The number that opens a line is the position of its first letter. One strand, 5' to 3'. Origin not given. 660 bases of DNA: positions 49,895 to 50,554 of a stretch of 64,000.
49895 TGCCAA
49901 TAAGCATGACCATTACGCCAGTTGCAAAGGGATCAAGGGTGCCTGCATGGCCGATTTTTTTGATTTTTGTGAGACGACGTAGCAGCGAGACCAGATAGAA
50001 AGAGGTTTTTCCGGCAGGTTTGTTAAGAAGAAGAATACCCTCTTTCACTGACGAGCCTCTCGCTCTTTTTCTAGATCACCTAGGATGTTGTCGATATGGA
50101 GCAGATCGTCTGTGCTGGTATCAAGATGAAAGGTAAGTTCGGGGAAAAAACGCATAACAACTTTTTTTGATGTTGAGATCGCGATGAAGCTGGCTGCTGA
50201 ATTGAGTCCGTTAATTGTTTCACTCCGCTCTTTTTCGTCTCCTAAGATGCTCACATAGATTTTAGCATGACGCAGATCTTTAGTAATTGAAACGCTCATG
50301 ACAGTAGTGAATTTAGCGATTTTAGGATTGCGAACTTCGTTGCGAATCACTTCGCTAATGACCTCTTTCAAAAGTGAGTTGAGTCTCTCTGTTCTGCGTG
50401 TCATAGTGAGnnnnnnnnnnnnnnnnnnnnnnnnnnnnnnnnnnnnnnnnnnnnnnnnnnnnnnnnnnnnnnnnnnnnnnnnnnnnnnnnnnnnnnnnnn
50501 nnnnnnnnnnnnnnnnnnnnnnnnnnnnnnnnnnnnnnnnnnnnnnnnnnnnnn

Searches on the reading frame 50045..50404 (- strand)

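Call 63: search_protein_families(library=pfam, proteins=[window:50045-50404:-], max_evalue=0.1)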
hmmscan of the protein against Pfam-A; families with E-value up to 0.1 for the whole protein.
window:50045-50404:- (119 aa): 1 family
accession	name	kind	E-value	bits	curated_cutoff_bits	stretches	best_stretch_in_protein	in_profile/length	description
PF02033.23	RBFA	-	1.5e-30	106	34.7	1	4-108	1-105/105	Ribosome-binding factor A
